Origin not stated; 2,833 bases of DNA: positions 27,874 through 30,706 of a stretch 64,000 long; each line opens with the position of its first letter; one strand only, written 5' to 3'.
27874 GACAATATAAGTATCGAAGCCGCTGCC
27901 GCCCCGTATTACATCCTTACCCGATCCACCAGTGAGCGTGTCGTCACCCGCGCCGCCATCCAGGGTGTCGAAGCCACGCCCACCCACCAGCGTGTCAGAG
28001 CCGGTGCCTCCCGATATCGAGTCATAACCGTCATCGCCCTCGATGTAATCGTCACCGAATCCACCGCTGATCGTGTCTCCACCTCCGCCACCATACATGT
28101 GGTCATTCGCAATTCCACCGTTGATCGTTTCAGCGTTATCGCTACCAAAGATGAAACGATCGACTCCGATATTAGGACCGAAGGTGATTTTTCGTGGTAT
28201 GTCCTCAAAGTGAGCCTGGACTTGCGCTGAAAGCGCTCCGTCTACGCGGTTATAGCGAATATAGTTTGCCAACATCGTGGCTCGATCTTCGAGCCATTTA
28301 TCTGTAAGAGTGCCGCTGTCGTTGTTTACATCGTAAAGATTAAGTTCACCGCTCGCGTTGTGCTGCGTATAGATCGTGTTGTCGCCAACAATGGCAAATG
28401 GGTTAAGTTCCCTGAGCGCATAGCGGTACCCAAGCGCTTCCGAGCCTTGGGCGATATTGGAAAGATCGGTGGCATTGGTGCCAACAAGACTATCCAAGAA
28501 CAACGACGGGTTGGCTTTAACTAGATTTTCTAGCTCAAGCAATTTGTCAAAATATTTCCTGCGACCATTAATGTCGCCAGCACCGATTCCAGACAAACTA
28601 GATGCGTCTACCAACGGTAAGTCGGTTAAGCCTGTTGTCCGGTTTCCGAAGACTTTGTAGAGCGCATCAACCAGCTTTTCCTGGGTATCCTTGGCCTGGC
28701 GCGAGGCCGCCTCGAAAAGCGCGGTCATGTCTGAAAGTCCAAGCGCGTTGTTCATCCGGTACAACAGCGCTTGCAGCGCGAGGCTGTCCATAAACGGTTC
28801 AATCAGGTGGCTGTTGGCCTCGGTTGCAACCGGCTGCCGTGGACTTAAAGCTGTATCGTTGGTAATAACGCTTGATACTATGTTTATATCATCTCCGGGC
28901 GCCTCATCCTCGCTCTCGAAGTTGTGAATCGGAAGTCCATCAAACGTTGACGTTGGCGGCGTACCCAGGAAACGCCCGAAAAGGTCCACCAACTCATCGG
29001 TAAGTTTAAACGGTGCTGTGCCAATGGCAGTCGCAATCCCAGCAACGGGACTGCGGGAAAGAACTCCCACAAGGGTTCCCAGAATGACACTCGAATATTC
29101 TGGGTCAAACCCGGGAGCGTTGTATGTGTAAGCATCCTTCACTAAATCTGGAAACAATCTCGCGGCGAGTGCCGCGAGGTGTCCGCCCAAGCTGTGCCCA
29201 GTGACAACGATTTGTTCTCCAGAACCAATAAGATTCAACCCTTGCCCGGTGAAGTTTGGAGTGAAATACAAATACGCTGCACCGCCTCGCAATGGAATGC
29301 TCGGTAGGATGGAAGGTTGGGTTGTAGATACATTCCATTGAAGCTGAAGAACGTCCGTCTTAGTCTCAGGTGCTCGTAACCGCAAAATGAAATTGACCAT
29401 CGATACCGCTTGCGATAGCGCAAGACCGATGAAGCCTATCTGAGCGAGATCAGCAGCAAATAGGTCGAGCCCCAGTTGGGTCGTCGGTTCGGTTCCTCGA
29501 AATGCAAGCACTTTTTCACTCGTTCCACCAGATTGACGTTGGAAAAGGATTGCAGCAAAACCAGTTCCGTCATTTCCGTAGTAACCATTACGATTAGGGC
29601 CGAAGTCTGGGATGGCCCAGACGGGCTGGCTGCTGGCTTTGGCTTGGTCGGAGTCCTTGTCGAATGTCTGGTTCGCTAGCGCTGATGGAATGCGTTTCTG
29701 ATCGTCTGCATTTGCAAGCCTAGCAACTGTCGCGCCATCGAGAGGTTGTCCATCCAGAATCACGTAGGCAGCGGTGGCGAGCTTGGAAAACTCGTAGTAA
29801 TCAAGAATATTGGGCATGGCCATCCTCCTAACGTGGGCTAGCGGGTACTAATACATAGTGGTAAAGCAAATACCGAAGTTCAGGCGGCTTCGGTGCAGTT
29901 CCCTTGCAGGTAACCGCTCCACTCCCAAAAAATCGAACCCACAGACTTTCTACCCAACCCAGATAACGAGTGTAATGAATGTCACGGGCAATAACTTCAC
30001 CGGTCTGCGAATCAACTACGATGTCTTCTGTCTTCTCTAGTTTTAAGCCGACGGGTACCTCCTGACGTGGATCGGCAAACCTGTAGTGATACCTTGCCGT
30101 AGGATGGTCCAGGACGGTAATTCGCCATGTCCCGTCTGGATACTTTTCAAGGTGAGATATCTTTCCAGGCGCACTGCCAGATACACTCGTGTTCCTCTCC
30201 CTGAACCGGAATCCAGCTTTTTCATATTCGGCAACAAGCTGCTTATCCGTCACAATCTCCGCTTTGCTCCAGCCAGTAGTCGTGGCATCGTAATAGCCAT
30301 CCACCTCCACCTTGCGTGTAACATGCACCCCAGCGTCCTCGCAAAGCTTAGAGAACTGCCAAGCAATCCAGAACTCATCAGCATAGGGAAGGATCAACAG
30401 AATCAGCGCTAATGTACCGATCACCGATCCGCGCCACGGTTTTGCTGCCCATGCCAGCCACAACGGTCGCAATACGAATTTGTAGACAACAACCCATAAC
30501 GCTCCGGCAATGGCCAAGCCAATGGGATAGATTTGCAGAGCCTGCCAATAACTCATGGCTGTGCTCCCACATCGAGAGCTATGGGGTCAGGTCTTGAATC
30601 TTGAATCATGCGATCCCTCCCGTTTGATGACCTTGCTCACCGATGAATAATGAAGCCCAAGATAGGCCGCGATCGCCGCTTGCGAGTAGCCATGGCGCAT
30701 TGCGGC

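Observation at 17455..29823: Enzymatic head on a giant RTX protein: class-3-lipase-like domain at the N-terminus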

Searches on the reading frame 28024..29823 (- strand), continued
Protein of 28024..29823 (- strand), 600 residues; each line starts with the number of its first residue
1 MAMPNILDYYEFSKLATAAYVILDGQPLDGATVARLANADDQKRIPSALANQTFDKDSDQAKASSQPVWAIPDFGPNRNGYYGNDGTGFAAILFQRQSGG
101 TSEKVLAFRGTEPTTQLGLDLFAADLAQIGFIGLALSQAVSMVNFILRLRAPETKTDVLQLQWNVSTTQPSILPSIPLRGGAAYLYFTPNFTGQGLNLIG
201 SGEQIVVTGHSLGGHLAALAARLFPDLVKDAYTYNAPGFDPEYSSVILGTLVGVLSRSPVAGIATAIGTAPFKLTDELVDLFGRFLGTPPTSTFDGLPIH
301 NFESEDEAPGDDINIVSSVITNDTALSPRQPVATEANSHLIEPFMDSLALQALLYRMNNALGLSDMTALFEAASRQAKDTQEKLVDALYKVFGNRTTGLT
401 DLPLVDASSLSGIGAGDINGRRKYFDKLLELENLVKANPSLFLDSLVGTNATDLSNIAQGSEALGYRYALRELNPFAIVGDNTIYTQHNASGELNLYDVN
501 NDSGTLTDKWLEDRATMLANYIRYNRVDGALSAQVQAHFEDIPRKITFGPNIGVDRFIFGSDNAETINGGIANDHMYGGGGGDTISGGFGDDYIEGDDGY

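Call 87: find_encoding_contigs(protein=P0001, flank=10000, max_places=1)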
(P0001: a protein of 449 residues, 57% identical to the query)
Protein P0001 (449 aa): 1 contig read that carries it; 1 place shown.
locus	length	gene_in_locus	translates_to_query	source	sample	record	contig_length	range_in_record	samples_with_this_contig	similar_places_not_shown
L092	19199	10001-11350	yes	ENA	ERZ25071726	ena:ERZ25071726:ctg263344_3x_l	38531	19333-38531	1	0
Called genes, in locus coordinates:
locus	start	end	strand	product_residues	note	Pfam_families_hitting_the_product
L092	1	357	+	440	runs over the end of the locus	PF00696:AA_kinase, PF00583:Acetyltransf_1, PF13673:Acetyltransf_10 (weak), PF13508:Acetyltransf_7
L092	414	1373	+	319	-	PF13188:PAS_8 (faint), PF00672:HAMP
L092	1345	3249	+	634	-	PF00989:PAS (faint), PF13426:PAS_9 (faint), PF08448:PAS_4, PF13188:PAS_8 (faint), PF00990:GGDEF, PF00563:EAL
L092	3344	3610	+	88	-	PF04362:Iron_traffic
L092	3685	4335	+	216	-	PF13089:PP_kinase_N, PF02503:PP_kinase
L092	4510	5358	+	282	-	PF17941:PP_kinase_C_1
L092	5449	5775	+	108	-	PF13090:PP_kinase_C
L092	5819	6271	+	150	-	PF00300:His_Phos_1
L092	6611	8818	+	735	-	PF13191:AAA_16 (faint), PF00664:ABC_membrane, PF00005:ABC_tran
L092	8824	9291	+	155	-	-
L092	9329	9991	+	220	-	-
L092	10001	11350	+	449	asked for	PF00561:Abhydrolase_1 (faint), PF26363:Phospholipase-like (faint)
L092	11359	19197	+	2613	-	?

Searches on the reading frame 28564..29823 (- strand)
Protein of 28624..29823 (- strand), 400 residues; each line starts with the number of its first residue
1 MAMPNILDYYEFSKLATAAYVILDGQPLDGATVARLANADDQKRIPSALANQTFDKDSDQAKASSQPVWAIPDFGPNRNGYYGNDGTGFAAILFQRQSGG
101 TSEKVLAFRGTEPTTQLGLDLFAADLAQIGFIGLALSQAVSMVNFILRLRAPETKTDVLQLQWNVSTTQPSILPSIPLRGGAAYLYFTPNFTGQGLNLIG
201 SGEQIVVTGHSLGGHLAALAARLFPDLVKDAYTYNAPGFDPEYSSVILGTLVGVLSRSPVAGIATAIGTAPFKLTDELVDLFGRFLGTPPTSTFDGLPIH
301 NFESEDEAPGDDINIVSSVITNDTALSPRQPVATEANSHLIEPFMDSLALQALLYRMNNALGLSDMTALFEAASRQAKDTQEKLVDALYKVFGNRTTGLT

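Call 65: search_solved_structures(query=A3, max_evalue=1, show_alignments=5)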
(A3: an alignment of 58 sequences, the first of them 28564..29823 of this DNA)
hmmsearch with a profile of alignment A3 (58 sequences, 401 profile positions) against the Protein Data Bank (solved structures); distinct sequences matched with E-value up to 1: 43.
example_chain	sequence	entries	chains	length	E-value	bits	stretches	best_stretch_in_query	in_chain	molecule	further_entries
5jd6_A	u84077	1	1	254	9.2e-05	24.9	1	187-232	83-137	MGS-MChE2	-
7ubz_B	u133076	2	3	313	0.0015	20.9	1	177-232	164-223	T6SS lipase effector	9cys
4f0j_A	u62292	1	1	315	0.0079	18.6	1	186-225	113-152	Probable hydrolytic enzyme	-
9x6a_A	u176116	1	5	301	0.044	16.1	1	186-205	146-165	carboxylesterase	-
8ilj_A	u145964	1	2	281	0.059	15.7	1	167-218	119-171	S-formylglutathione hydrolase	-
9n8r_A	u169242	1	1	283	0.064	15.6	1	178-202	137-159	Lipase 1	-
1usw_A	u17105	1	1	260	0.071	15.4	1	185-218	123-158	FERULOYL ESTERASE A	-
2hl6_A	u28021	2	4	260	0.071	15.4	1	185-218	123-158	Feruloyl esterase A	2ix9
1uwc_A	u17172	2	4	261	0.074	15.4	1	185-216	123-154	FERULOYL ESTERASE A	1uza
4jei_A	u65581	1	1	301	0.075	15.4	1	185-203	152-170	Lipase 2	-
3o0d_A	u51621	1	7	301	0.076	15.3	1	185-203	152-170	Triacylglycerol lipase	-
6ecb_A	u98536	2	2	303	0.09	15.1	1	185-206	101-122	Vlm2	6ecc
7c4d_A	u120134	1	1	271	0.12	14.6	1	186-250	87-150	Putative esterase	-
2ory_A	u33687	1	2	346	0.13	14.5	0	82-108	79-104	Lipase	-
5ap9_A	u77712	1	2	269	0.19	14.1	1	185-204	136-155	LIPASE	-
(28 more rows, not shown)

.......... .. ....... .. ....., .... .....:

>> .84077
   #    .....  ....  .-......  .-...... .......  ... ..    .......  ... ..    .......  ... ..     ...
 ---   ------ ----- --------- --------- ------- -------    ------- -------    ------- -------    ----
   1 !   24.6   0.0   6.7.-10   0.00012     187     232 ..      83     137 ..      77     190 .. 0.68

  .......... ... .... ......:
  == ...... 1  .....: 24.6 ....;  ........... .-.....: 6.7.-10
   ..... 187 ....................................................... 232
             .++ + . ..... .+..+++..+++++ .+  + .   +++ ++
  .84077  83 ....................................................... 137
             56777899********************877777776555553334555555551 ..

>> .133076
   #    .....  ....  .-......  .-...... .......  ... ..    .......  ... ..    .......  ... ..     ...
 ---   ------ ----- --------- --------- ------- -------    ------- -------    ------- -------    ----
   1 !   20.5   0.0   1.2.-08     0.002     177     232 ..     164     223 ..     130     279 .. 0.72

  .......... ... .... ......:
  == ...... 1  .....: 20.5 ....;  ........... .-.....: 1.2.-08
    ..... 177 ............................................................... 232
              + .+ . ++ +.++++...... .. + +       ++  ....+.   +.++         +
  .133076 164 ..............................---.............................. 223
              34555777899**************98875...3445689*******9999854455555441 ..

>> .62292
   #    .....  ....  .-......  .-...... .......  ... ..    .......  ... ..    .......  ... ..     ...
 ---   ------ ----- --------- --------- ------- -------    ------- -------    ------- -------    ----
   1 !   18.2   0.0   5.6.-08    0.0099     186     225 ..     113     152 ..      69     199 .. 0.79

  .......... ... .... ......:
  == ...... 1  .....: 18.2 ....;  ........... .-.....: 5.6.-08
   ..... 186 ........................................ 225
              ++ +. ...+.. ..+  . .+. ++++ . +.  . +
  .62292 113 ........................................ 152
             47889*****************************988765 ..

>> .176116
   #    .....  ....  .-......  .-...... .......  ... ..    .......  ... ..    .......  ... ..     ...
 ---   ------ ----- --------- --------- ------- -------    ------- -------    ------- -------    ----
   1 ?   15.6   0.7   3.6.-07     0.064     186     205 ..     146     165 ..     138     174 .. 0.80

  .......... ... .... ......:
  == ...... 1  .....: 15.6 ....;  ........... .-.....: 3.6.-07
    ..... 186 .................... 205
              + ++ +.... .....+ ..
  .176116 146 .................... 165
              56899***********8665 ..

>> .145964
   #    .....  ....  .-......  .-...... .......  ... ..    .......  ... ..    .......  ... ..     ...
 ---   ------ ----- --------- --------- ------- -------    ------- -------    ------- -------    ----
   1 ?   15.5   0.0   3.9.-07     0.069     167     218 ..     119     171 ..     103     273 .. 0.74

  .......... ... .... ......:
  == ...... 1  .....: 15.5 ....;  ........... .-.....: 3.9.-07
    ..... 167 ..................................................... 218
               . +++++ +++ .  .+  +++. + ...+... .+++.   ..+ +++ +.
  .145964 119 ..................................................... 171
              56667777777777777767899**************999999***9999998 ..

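Call 82: search_protein_representatives(protein=window:28624-29823:-)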
Query: 400 residues. Proteins with E-value up to 0.001 (for the whole library): 1109; up to 1e-10: 439; up to 1e-30: 137. The best 150 are listed.
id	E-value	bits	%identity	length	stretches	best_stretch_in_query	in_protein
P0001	3.2e-134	464.1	61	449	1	3-399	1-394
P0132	3.3e-117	408.1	58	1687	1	4-395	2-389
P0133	1.4e-113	396.1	58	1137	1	3-391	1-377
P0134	8.6e-107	373.8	54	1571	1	3-392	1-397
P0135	4.7e-103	361.5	56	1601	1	6-393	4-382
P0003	2.5e-102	359.1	53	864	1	3-395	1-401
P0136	2.9e-102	358.9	55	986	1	3-393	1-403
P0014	1.4e-98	346.8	52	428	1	3-389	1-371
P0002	8.5e-98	344.2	52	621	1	3-393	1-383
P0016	1.9e-89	316.7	51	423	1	3-398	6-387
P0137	3.3e-88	312.6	53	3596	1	3-392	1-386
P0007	3.6e-88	312.5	56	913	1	3-392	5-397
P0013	1.3e-72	261.3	46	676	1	5-392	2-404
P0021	3.6e-72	259.9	46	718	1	3-392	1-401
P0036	2.6e-71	257.0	51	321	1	6-330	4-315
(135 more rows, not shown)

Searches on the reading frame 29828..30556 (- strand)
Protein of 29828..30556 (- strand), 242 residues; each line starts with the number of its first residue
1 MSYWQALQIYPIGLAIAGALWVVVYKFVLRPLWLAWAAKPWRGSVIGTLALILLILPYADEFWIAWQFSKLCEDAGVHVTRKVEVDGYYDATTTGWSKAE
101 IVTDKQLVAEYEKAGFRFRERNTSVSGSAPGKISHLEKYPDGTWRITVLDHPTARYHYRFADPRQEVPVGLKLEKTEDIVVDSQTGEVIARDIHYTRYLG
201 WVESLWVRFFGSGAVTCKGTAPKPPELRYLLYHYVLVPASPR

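Call 8: search_protein_families(library=pfam, proteins=[window:29828-30556:-], max_evalue=0.001)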
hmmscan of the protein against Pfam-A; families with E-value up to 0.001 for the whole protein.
window:29828-30556:- (242 aa): 0 families

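Call 17: search_protein_families(library=ncbifam, proteins=[window:29828-30556:-], max_evalue=0.01)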
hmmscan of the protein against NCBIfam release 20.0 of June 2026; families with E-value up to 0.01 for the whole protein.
window:29828-30556:- (242 aa): 0 families

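Call 37: find_homologous_proteins(query=window:29828-30556:-)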
Query window:29828-30556:- (242 aa): 36 proteins with E <= 0.001 among 921 candidates.
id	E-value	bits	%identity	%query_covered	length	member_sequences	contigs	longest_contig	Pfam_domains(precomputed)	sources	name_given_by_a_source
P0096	3.7e-163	560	100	100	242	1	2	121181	-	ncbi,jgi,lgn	jgi:hypothetical protein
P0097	5.5e-95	336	65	89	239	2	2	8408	-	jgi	-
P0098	7.3e-83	296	63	84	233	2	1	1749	-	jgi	-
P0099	2.5e-82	295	69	75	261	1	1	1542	-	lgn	-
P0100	7.2e-79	283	56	93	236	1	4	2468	-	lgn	-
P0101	1.6e-77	279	54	99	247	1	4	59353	-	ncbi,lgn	-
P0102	7.1e-76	274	56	90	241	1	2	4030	-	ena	-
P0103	1.6e-66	243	53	87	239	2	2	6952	-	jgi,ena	jgi:hypothetical protein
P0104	3.7e-61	225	53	79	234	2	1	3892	-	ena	-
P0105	1.1e-59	221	47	98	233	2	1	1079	-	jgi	jgi:hypothetical protein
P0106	1.6e-59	220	52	75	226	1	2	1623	-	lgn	-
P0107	2.6e-59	219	50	87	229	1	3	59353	-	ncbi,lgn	-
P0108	7.3e-59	218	47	97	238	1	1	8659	-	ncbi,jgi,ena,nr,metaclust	ncbi:MAG: hypothetical protein A2Z03_12050 [Chloroflexi bacterium RBG_16_56_8]|nr:MAG: hypothetical 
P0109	3.9e-58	215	46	96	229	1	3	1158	-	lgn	-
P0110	1.6e-57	213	49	97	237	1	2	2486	-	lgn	-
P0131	1.4e-15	76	33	86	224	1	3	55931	-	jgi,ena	-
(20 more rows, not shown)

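Call 38: find_encoding_contigs(protein=P0096, flank=3000, max_places=4)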
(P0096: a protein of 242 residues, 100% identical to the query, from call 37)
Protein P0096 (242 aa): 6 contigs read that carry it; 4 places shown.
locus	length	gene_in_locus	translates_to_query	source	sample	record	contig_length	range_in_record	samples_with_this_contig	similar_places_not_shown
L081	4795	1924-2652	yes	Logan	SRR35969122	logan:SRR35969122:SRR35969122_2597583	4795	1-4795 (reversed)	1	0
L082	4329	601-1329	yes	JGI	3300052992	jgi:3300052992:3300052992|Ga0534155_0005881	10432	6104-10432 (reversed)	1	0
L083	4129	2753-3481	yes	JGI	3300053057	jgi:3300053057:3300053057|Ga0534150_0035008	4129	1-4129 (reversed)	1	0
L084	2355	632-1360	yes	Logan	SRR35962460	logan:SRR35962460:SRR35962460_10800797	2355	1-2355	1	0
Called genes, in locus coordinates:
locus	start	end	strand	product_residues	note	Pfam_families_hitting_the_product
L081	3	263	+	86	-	?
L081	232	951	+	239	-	-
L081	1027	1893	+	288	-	PF01797:Y1_Tnp, PF13384:HTH_23 (faint)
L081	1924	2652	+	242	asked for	-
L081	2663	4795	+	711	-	?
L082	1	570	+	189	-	?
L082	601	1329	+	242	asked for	-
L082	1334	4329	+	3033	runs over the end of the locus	?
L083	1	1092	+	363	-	?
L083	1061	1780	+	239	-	-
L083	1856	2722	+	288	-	PF01797:Y1_Tnp, PF13384:HTH_23 (faint)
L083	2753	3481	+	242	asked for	-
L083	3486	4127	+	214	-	?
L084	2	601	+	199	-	?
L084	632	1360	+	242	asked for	-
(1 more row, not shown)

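Call 50: predict_structure(alignment_id=A2)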
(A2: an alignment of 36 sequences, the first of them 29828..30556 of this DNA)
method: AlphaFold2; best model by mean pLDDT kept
length: 242 residues; sequences in the alignment: 36
mean_pLDDT: 91.3   pTM: 0.84
mean pLDDT of the five models: 91.3, 91.2, 91.2, 90.7, 88.5
residues with pLDDT >= 90: 186; 70-90: 44; 50-70: 11; < 50: 1
segments of 3 or more residues with pLDDT < 50: none
pLDDT, mean of each block of 10 residues (from residue 1): 83 87 95 96 96 92 96 96 97 93 93 94 71 94 96 97 96 97 98 95 82 90 73 92 55
secondary structure, 60 per line:
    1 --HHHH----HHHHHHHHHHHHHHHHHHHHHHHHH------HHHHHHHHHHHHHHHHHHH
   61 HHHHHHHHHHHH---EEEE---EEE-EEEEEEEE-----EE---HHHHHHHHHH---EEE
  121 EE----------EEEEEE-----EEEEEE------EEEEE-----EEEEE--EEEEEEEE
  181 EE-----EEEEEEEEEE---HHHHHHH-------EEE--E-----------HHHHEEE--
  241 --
elements in order: H3-6 H11-35 H42-72 E76-79 E83-85 E87-94 H105-114 E118-122 E133-138 E144-149 E156-160 E166-170 E173-182 E188-197 H201-207 E215-217 H232-235 E236-238

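Call 52: search_protein_families(library=padloc, proteins=[window:29828-30556:-], max_evalue=0.01)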
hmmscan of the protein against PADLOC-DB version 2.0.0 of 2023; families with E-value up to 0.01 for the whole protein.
window:29828-30556:- (242 aa): 0 families

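Call 71: find_encoding_contigs(protein=P0131, flank=8000, max_places=2)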
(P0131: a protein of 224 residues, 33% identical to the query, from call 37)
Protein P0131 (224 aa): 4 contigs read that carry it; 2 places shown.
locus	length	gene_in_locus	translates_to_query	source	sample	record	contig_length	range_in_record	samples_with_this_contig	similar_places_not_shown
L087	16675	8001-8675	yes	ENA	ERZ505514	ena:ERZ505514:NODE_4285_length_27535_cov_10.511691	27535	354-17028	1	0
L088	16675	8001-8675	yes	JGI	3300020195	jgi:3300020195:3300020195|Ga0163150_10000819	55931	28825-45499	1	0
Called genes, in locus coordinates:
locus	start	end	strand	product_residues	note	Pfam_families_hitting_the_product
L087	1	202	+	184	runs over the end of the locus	?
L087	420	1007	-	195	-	PF01965:DJ-1_PfpI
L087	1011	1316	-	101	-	-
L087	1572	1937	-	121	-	-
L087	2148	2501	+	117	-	-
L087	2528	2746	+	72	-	-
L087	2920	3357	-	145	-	PF16747:Adhesin_E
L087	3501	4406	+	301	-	PF00126:HTH_1, PF03466:LysR_substrate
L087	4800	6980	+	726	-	PF00664:ABC_membrane, PF00005:ABC_tran, PF02463:SMC_N (faint)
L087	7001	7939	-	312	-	PF01797:Y1_Tnp, PF08299:Bac_DnaA_C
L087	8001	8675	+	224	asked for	-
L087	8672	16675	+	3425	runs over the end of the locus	PF00353:HemolysinCabind, PF06594:HCBP_related (weak), PF05345:He_PIG, PF17803:Cadherin_4, PF17892:Cadherin_5, PF17963:Big_9, PF05345:He_PIG, PF00353:HemolysinCabind (weak)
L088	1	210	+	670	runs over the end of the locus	PF13493:DUF4118, PF08448:PAS_4 (weak), PF13426:PAS_9 (weak), PF00512:HisKA, PF02518:HATPase_c, PF00072:Response_reg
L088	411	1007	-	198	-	PF01965:DJ-1_PfpI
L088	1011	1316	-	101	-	-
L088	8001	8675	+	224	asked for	-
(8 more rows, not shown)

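Call 72: find_encoding_contigs(protein=P0108, flank=8000, max_places=2)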
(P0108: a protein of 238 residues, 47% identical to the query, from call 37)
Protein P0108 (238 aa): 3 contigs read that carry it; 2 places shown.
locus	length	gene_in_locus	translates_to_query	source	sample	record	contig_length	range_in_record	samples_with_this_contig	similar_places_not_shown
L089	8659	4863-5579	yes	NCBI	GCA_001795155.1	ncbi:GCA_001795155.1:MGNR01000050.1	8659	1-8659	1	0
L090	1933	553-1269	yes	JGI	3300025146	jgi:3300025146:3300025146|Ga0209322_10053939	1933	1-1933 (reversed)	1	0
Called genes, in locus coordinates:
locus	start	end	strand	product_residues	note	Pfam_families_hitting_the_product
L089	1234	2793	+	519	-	-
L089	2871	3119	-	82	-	-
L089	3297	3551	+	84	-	PF02604:PhdYeFM_antitox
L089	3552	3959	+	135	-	PF01850:PIN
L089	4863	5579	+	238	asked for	-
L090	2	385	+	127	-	PF00353:HemolysinCabind (weak)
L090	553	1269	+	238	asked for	-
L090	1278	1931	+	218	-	?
